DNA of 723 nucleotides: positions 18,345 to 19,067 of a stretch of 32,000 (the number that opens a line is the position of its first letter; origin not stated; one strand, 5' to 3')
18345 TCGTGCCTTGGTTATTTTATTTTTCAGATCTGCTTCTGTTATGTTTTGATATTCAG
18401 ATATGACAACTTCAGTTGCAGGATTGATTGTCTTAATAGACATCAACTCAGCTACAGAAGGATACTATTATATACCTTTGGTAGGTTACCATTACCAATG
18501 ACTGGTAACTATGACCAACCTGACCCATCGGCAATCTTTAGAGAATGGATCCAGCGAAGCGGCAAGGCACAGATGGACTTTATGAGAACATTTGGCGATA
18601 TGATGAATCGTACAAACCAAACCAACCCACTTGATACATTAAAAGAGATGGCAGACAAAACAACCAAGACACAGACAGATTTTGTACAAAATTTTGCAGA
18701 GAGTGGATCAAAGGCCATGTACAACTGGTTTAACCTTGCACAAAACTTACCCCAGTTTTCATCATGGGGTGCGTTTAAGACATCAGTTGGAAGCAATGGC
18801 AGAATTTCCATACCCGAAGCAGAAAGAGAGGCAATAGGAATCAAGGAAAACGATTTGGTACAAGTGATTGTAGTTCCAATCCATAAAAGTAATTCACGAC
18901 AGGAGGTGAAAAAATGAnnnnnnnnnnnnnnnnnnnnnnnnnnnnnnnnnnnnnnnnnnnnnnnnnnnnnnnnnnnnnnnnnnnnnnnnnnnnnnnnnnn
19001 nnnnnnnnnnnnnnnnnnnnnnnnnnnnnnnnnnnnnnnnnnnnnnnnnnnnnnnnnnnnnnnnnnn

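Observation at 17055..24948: Haloarchaeal-style PHA granule gene set in a thaumarchaeal context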

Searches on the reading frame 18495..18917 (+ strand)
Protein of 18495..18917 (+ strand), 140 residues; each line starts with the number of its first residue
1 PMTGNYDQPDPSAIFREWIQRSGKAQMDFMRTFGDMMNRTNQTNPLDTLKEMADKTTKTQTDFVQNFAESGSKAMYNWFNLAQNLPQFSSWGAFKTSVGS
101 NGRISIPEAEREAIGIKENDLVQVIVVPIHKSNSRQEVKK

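Call 3: search_protein_families(library=pfam, proteins=[window:18495-18917:+], max_evalue=0.1)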
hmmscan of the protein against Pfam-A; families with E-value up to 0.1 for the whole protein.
window:18495-18917:+ (140 aa): 1 family
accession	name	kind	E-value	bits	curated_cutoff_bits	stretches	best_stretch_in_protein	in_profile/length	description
PF04014.23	MazE_antitoxin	-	5.8e-05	23.4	24.7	1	97-126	3-32/48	Antidote-toxin recognition MazE, bacterial antitoxin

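Call 4: search_protein_families(library=ncbifam, proteins=[window:18495-18917:+], max_evalue=0.1)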
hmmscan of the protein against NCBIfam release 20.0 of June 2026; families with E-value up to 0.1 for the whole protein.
window:18495-18917:+ (140 aa): 4 families
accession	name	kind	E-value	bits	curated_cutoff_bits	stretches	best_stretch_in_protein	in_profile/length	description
TIGR01439.1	lp_hng_hel_AbrB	domain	4.7e-07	29.4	28.3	1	96-127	2-33/44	transcriptional regulator, AbrB family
NF000413.2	blaBKC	exception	0.052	12.8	650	1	23-62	168-207/313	BKC family carbapenem-hydrolyzing class A beta-lactamase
NF006352.0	PRK08577.1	equivalog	0.071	13.2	140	0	98-125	9-36/136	hypothetical protein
NF033626.2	blaBKC_GPC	exception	0.088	12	575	1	24-62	153-191/297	BKC/GPC family carbapenem-hydrolyzing class A beta-lactamase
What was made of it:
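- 18498..18917 (+): phaR homologue of 139 aa. It has a conserved helical N-terminal region and a C-terminal AbrB/SpoVT swapped-hairpin domain. TIGR01439 scores 29.4 bits against a cutoff of 28.3 (call 4).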

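Call 13: search_dna_similar(query=window:18495-18917:+, collection=plasmids, mode=protein, max_evalue=10, max_rows=30)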
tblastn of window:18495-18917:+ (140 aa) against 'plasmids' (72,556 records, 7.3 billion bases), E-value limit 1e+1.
Records with a match: 9; places in all: 9; records where one place covers at least 80% of the query: 0.
Best place of each record, by identity: 60-80% 4; <60% 5.
By first word of the organism name: Haloferax 3; Haloarcula 2; Halogeometricum 1; Haladaptatus 1; Bacillus 1; Rickettsiales 1.
By predicted mobility (MOB-suite, as given by PLSDB): non-mobilizable 8; conjugative 1.
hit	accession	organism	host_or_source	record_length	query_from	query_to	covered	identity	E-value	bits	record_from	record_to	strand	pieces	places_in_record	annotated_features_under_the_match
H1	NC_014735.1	Halogeometricum borinquense DSM 11551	-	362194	46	131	61%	37.0%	5e-8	57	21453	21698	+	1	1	AbrB/MazE/SpoVT family DNA-binding domain-containing protein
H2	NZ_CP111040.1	Haladaptatus caseinilyticus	cell culture,sediment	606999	49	134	61%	33.7%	4e-7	55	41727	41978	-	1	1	AbrB/MazE/SpoVT family DNA-binding domain-containing protein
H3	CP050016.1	Haloarcula sp. JP-L23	-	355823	94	134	29%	68.3%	4e-9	61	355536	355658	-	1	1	AbrB/MazE/SpoVT family DNA-binding domain-containing protein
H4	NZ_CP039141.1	Haloferax mediterranei ATCC 33500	Cell culture,Spain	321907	93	132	29%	65.0%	1e-7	56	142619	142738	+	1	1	AbrB/MazE/SpoVT family DNA-binding domain-containing protein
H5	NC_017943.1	Haloferax mediterranei ATCC 33500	-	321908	93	132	29%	65.0%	1e-7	56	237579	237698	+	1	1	AbrB/MazE/SpoVT family DNA-binding domain-containing protein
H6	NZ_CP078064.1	Haloferax larsenii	Cell culture,Salt Lake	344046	93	131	28%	64.1%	4e-7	54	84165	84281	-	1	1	AbrB/MazE/SpoVT family DNA-binding domain-containing protein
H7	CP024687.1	Bacillus wiedmannii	cell culture,soil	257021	10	79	50%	28.2%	1e+1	33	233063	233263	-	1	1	collagen-like protein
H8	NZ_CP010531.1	Haloarcula sp. CBA1115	monoisolate,Solar salt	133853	94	131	27%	44.7%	3e-2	40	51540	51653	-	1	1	hypothetical protein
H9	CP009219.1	Rickettsiales bacterium Ac37b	Amblyomma cajennense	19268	94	120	19%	55.6%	4e+0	34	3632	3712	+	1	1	transcriptional regulator, AbrB family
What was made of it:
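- Plasmid-wide hits are only haloarchaeal AbrB genes in phaR position, and generic AbrB/MazE proteins score E of 4 or worse (call 13).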

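Call 15: get_annotated_region(hit=H5, flank=6000)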
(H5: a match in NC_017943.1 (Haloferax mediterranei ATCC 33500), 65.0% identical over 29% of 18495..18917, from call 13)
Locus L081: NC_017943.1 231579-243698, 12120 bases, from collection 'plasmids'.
description: Haloferax mediterranei ATCC 33500 plasmid pHM300, complete sequence
organism: Haloferax mediterranei ATCC 33500 (NCBI taxid 523841)
taxonomy: Archaea; Euryarchaeota; Halobacteria; Halobacteriales; Haloferacaceae; Haloferax; Haloferax mediterranei; Haloferax mediterranei ATCC 33500
host: -; source: -; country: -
typing (MOB-suite, as given by PLSDB): non-mobilizable
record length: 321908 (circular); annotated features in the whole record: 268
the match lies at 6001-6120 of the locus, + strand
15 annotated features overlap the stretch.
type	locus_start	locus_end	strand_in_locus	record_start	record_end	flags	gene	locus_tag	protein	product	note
CDS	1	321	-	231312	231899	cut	-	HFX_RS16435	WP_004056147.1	amino acid permease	GO:0055085 - transmembrane transport [Evidence IEA]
CDS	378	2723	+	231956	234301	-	-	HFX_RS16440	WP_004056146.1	amino acid permease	GO:0055085 - transmembrane transport [Evidence IEA]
CDS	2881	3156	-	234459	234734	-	-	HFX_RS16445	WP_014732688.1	helix-turn-helix domain-containing protein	-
CDS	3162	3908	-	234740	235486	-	-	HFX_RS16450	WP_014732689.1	beta-ketoacyl-ACP reductase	-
CDS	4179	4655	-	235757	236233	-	-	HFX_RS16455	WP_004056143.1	HTH domain-containing protein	-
CDS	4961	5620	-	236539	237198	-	-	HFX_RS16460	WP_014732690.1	MaoC family dehydratase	-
CDS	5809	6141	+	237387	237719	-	-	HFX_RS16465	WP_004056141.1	AbrB/MazE/SpoVT family DNA-binding domain-containing protein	-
CDS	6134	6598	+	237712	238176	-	phaP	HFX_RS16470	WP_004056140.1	PHA granule structural protein PhaP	-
CDS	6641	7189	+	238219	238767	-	-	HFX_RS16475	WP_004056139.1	poly(R)-hydroxyalkanoic acid synthase subunit PhaE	-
CDS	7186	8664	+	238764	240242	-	phaC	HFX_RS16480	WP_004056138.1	class III poly(R)-hydroxyalkanoic acid synthase subunit PhaC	-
CDS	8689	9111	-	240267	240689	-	-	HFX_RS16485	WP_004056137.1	universal stress protein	-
CDS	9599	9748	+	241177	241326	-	-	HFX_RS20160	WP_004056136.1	hypothetical protein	-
CDS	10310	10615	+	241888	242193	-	-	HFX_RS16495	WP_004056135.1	hypothetical protein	-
CDS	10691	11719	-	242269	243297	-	-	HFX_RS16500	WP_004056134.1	NAD(P)-dependent alcohol dehydrogenase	-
CDS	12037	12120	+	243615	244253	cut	-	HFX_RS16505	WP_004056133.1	phosphoribosyltransferase family protein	GO:0009116 - nucleoside metabolic process [Evidence IEA]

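Call 16: get_annotated_region(hit=H1, flank=6000)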
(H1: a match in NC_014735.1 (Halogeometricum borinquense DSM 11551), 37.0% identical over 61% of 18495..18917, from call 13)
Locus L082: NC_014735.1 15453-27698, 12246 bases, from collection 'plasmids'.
description: Halogeometricum borinquense DSM 11551 plasmid pHBOR01, complete sequence
organism: Halogeometricum borinquense DSM 11551 (NCBI taxid 469382)
taxonomy: Archaea; Euryarchaeota; Halobacteria; Halobacteriales; Haloferacaceae; Halogeometricum; Halogeometricum borinquense; Halogeometricum borinquense DSM 11551
host: -; source: -; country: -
typing (MOB-suite, as given by PLSDB): non-mobilizable
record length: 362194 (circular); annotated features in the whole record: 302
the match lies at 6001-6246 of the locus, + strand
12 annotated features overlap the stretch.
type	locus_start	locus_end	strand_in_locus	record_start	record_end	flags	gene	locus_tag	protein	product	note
CDS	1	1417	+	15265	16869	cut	-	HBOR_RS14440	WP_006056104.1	ABC transporter permease subunit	GO:0055085 - transmembrane transport [Evidence IEA]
CDS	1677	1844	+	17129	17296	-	-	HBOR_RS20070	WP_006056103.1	hypothetical protein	-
CDS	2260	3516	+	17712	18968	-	-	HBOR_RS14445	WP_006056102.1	LLM class flavin-dependent oxidoreductase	-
CDS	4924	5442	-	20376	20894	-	-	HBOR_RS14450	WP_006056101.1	gamma carbonic anhydrase family protein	-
CDS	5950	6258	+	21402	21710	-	-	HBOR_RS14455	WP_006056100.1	AbrB/MazE/SpoVT family DNA-binding domain-containing protein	-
CDS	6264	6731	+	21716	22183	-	-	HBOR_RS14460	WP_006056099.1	hypothetical protein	-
CDS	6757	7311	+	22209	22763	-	-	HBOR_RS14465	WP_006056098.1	poly(R)-hydroxyalkanoic acid synthase subunit PhaE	-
CDS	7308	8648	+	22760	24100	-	phaC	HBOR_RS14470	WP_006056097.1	class III poly(R)-hydroxyalkanoic acid synthase subunit PhaC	-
CDS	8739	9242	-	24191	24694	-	-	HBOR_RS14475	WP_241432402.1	HTH domain-containing protein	-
CDS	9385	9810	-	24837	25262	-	-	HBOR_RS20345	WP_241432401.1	MaoC family dehydratase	-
CDS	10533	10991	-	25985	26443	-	-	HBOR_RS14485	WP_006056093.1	hypothetical protein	-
CDS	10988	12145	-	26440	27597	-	-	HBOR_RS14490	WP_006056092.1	thiolase family protein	-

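Call 40: search_protein_families(library=ncbifam, proteins=[L081:5809-6141:+, L081:6134-6598:+, L081:6641-7189:+, L082:6264-6731:+], max_evalue=0.01)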
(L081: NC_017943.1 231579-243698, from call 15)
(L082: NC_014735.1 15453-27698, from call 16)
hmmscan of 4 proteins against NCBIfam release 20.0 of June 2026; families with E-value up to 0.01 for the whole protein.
L081:5809-6141:+ (110 aa): 1 family
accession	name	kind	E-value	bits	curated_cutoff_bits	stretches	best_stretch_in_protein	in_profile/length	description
TIGR01439.1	lp_hng_hel_AbrB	domain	9.5e-05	22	28.3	1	67-95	1-29/44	transcriptional regulator, AbrB family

L081:6134-6598:+ (154 aa): 1 family
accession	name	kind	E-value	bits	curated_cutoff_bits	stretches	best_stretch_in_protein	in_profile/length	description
TIGR01985.1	phasin_2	equivalog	0.00049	20.6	99.7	1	85-140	15-70/123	phasin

L081:6641-7189:+ (182 aa): 3 families
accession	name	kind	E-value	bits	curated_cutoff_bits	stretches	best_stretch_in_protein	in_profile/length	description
TIGR01834.1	PHA_synth_III_E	subfamily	6.9e-07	29.1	154.95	1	88-172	233-317/324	class III poly(R)-hydroxyalkanoic acid synthase subunit PhaE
TIGR02132.1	phaR_Bmeg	equivalog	0.00021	21.3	148.4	1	103-179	27-103/189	polyhydroxyalkanoic acid synthase subunit PhaR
TIGR01837.1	PHA_granule_1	subfamily_domain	0.0032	17.6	94.7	1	100-167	49-115/118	poly(hydroxyalkanoate) granule-associated protein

L082:6264-6731:+ (155 aa): 0 families

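Call 41: search_protein_families(library=pfam, proteins=[L081:5809-6141:+, L081:6134-6598:+, L081:6641-7189:+, L082:6264-6731:+], max_evalue=0.01)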
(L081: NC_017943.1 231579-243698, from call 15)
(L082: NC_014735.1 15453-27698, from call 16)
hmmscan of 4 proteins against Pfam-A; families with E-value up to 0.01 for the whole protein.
L081:5809-6141:+ (110 aa): 0 families

L081:6134-6598:+ (154 aa): 2 families
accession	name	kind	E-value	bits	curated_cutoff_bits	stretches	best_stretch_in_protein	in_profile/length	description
PF09361.15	Phasin_2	-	0.0037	17.9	24.9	0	85-133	5-53/100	Phasin protein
PF01442.23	Apolipoprotein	-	0.0041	17.3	90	1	39-130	97-184/190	Apolipoprotein A1/A4/E domain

L081:6641-7189:+ (182 aa): 1 family
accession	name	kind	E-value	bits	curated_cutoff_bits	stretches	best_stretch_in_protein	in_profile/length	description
PF09712.15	PHA_synth_III_E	-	1.4e-06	28.3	25.7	1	88-166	231-309/311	Poly(R)-hydroxyalkanoic acid synthase subunit (PHA_synth_III_E)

L082:6264-6731:+ (155 aa): 2 families
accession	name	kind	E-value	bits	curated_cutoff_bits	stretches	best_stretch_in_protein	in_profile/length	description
PF10157.14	BORCS6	-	0.00022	21.8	35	1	34-109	19-93/101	BLOC-1-related complex sub-unit 6 C-terminal helix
PF09361.15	Phasin_2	-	0.0034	18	24.9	0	65-141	9-83/100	Phasin protein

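Call 46: find_homologous_proteins(query=window:18495-18917:+, max_evalue=0.001)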
Query window:18495-18917:+ (140 aa): 1745 proteins with E <= 0.001 among 1751 candidates; the best 120 are listed.
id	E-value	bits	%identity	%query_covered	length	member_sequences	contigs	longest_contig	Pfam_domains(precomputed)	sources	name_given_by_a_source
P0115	4.8e-84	297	96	99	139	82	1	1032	-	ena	-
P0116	1.1e-79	283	89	99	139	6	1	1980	-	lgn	-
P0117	1.5e-77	276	88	99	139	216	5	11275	-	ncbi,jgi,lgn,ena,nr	ncbi:MAG TPA: AbrB/MazE/SpoVT family DNA-binding domain-containing protein [Candidatus Nitrosotalea 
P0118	1.6e-77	276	90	99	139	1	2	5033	-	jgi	jgi:AbrB family looped-hinge helix DNA binding protein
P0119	1.7e-77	276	87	99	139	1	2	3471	-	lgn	-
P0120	2.9e-77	275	89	99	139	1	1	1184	-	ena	-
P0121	3.0e-77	275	88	99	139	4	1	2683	-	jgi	-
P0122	1.1e-76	273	88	99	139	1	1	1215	-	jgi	jgi:AbrB family looped-hinge helix DNA binding protein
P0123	1.2e-76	273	88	99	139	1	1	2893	-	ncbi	ncbi:MAG: AbrB/MazE/SpoVT family DNA-binding domain-containing protein [Nitrosotalea sp.]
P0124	3.0e-76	272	87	99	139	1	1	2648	-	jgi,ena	-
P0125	1.2e-74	267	85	99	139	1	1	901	-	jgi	jgi:AbrB family looped-hinge helix DNA binding protein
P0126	1.4e-74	266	85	99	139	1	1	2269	-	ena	-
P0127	1.4e-74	266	87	96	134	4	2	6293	-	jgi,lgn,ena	-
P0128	3.2e-73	262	83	99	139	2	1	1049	-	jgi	-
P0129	1.5e-72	260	83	99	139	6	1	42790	-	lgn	-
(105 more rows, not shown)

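Call 51: get_annotated_region(hit=H2, flank=3500)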
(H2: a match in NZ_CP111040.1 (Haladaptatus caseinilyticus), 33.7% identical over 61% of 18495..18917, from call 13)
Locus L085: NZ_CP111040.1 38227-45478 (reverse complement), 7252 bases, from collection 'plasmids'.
description: Haladaptatus caseinilyticus strain ZJ1 plasmid unnamed4, complete sequence
organism: Haladaptatus caseinilyticus (NCBI taxid 2993314)
taxonomy: Archaea; Euryarchaeota; Halobacteria; Halobacteriales; Haladaptataceae; Haladaptatus; Haladaptatus caseinilyticus
host: -; source: cell culture,sediment; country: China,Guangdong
typing (MOB-suite, as given by PLSDB): non-mobilizable
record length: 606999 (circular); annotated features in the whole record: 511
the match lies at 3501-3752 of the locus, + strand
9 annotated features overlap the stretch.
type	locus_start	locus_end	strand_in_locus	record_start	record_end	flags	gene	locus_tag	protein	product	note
CDS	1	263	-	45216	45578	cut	-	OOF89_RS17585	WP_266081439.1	hypothetical protein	-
CDS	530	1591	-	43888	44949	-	-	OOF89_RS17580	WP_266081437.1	zinc-dependent alcohol dehydrogenase family protein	-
CDS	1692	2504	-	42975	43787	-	-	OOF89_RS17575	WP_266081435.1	alpha/beta hydrolase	-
CDS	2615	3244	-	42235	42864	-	-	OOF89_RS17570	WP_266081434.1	MaoC family dehydratase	-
CDS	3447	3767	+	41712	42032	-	-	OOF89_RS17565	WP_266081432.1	AbrB/MazE/SpoVT family DNA-binding domain-containing protein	-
CDS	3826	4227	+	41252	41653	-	-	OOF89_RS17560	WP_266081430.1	hypothetical protein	-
CDS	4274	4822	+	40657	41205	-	-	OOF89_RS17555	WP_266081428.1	poly(R)-hydroxyalkanoic acid synthase subunit PhaE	-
CDS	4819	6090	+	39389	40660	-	phaC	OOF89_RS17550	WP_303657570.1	class III poly(R)-hydroxyalkanoic acid synthase subunit PhaC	-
CDS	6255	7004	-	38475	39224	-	-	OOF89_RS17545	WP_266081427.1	beta-ketoacyl-ACP reductase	-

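Call 80: predict_structure(alignment_id=A2)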
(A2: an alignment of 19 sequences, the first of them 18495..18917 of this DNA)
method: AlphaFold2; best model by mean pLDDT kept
length: 140 residues; sequences in the alignment: 19
mean_pLDDT: 51.4   pTM: 0.33
mean pLDDT of the five models: 51.4, 51.4, 51.1, 50.7, 47.5
residues with pLDDT >= 90: 0; 70-90: 23; 50-70: 34; < 50: 83
segments of 3 or more residues with pLDDT < 50: 1-24, 36-78, 85-87, 132-140
pLDDT, mean of each block of 10 residues (from residue 1): 40 45 49 48 44 38 35 45 51 67 75 77 66 41
secondary structure, 60 per line:
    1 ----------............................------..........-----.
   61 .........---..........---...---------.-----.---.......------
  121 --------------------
elements in order: H11-38 H45-54 H60-69 H73-82 H108-114
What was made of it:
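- The PhaR structure model was poor (pLDDT 51, call 80).
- Tried and rejected: The AlphaFold2 model was too poor to use (pLDDT 51, call 80).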

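Call 85: get_annotated_region(hit=H6, flank=2500)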
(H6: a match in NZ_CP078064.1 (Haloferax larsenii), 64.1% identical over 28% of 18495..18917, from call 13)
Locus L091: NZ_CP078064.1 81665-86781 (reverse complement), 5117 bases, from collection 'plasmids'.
description: Haloferax larsenii strain NCIM 5678 plasmid pHl5678-1, complete sequence
organism: Haloferax larsenii (NCBI taxid 302484)
taxonomy: Archaea; Euryarchaeota; Halobacteria; Halobacteriales; Haloferacaceae; Haloferax; Haloferax larsenii
host: -; source: Cell culture,Salt Lake; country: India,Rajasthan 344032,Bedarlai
typing (MOB-suite, as given by PLSDB): non-mobilizable
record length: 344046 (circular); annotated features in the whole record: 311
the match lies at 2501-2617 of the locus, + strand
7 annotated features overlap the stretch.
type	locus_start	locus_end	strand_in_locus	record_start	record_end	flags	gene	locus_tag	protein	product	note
CDS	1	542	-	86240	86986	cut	-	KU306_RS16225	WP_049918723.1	beta-ketoacyl-ACP reductase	-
CDS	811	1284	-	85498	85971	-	-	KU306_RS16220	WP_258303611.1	HTH domain-containing protein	-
CDS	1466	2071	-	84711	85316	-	-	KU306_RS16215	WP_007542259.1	MaoC family dehydratase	-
CDS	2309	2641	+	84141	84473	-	-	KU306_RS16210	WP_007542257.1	AbrB/MazE/SpoVT family DNA-binding domain-containing protein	-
CDS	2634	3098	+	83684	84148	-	-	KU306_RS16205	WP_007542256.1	hypothetical protein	-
CDS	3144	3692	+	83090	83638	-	-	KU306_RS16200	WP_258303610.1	poly(R)-hydroxyalkanoic acid synthase subunit PhaE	-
CDS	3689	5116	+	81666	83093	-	phaC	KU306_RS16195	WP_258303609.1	class III poly(R)-hydroxyalkanoic acid synthase subunit PhaC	-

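Call 86: get_annotated_region(hit=H3, flank=2500)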
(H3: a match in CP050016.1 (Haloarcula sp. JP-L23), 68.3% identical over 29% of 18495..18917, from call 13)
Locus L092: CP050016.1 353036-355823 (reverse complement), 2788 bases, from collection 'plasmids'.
description: Haloarcula sp. JP-L23 plasmid unnamed2, complete sequence
organism: Haloarcula sp. JP-L23 (NCBI taxid 2716717)
taxonomy: Archaea; Euryarchaeota; Halobacteria; Halobacteriales; Haloarculaceae; Haloarcula; Haloarcula sp. JP-L23
host: -; source: -; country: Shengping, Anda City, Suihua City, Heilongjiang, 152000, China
typing (MOB-suite, as given by PLSDB): non-mobilizable
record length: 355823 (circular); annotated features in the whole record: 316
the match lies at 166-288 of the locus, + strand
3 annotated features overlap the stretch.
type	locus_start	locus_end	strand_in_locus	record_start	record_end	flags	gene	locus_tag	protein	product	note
CDS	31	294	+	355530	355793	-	-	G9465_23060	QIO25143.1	AbrB/MazE/SpoVT family DNA-binding domain-containing protein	-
CDS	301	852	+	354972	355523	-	-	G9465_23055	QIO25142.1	hypothetical protein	-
CDS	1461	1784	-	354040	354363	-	-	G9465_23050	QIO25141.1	hypothetical protein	-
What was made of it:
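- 18498..18917 (+): In 72,556 plasmids the only significant hits are haloarchaeal AbrB genes, and all five that were inspected sit in phaR position (calls 13, 15, 16, 51, 85, 86).
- Among 72,556 plasmids its significant hits are only haloarchaeal AbrB genes in phaR position (calls 13, 15, 16, 51, 85, 86).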

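Call 87: get_annotated_region(hit=H8, flank=2500)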
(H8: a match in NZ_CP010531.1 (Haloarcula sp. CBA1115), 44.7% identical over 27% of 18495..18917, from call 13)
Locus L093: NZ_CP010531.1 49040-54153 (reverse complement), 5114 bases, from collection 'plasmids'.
description: Haloarcula sp. CBA1115 plasmid unnamed2, complete sequence
organism: Haloarcula sp. CBA1115 (NCBI taxid 1592728)
taxonomy: Archaea; Euryarchaeota; Halobacteria; Halobacteriales; Haloarculaceae; Haloarcula; Haloarcula sp. CBA1115
host: -; source: monoisolate,Solar salt; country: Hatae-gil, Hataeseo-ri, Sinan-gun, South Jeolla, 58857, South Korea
typing (MOB-suite, as given by PLSDB): non-mobilizable
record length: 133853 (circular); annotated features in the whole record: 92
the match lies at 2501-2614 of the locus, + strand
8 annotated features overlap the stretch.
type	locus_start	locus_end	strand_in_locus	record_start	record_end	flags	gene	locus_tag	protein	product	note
CDS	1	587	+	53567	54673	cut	-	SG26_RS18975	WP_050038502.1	DNA polymerase sliding clamp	-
CDS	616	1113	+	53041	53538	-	-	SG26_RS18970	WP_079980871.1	DUF6166 domain-containing protein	-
CDS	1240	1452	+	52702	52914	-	-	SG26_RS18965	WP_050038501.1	hypothetical protein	-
CDS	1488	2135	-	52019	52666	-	-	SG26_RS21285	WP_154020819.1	hypothetical protein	-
CDS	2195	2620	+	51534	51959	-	-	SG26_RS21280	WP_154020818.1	hypothetical protein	-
CDS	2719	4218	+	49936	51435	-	-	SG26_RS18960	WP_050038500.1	hypothetical protein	-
CDS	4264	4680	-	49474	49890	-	-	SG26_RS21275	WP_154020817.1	hypothetical protein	-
CDS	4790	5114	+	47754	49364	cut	-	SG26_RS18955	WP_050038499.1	AAA family ATPase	-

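Call 99: search_protein_families(library=padloc, proteins=[window:18498-18917:+], max_evalue=0.001)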
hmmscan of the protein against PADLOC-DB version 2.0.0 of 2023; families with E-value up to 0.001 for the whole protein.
window:18498-18917:+ (139 aa): 0 families
